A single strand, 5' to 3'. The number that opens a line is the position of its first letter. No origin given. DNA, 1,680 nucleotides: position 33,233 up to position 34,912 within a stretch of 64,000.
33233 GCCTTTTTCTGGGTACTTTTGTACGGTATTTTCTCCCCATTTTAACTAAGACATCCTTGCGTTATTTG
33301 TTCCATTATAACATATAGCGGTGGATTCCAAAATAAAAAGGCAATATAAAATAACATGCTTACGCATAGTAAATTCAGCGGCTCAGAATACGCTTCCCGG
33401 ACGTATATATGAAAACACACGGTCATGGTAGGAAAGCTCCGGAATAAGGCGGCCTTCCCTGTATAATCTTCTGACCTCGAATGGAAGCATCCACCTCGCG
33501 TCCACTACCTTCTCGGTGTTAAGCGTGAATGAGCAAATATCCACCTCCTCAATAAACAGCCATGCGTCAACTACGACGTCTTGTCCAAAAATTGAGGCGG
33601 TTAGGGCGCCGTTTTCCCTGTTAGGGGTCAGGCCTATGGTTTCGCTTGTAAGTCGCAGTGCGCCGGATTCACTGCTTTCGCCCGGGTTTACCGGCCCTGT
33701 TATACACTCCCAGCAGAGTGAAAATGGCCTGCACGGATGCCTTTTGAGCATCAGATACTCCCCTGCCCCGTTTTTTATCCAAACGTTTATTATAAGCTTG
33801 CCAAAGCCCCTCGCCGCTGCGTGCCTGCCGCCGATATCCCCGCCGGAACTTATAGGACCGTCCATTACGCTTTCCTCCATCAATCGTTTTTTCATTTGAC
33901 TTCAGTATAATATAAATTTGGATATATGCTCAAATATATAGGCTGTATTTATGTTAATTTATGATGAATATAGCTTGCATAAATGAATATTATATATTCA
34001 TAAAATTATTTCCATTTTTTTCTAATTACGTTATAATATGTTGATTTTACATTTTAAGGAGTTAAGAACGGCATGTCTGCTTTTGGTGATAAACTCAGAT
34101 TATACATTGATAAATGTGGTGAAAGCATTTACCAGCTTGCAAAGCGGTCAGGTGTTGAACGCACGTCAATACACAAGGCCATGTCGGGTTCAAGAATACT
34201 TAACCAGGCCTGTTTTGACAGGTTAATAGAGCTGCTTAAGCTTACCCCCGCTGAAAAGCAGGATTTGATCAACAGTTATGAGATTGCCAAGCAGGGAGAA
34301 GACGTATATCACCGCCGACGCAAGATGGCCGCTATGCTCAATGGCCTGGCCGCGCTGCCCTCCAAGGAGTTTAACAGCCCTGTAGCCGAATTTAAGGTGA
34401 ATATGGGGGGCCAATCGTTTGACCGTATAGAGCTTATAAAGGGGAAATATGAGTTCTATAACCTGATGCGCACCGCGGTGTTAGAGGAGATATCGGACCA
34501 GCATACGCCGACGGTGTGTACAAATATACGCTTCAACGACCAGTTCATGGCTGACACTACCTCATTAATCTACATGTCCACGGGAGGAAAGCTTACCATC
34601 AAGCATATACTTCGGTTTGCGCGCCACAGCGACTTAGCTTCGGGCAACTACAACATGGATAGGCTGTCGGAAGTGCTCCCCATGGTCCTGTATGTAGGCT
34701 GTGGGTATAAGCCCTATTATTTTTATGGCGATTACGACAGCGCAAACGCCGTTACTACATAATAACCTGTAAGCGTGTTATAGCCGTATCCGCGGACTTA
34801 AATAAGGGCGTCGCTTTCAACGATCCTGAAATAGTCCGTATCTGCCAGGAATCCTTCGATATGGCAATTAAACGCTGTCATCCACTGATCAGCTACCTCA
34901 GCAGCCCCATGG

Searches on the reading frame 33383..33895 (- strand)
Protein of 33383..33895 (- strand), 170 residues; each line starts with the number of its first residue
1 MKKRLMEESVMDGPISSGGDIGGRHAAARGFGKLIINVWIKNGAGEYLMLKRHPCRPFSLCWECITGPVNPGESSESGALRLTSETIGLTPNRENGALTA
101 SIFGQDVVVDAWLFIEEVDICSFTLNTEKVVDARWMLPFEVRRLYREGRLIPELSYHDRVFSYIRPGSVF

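Call 61: search_protein_families(library=pfam, proteins=[window:33383-33895:-], max_evalue=0.001)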
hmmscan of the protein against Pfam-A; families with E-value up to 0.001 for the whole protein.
window:33383-33895:- (170 aa): 1 family
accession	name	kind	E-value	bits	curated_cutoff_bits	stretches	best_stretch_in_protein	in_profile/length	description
PF00293.34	NUDIX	-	3.4e-07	30.8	21.1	1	36-141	6-118/134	NUDIX domain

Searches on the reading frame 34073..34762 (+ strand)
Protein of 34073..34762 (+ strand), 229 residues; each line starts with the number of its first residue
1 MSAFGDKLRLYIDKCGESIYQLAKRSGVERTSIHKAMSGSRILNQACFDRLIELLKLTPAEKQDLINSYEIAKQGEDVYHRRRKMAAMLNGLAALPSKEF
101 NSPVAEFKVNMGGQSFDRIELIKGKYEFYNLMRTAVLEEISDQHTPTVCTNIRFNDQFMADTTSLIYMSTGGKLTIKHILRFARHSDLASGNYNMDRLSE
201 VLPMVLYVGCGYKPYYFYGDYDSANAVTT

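Call 13: search_protein_families(library=ncbifam, proteins=[window:34073-34762:+], max_evalue=0.00001)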
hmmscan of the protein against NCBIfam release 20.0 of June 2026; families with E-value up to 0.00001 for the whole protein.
window:34073-34762:+ (229 aa): 0 families

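Call 16: search_protein_families(library=pfam, proteins=[window:34073-34762:+], max_evalue=0.001)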
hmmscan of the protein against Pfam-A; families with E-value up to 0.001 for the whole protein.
window:34073-34762:+ (229 aa): 1 family
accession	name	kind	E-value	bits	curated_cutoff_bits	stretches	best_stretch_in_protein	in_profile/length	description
PF13560.12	HTH_31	-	1.9e-05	25.3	27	1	3-64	1-63/64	Helix-turn-helix domain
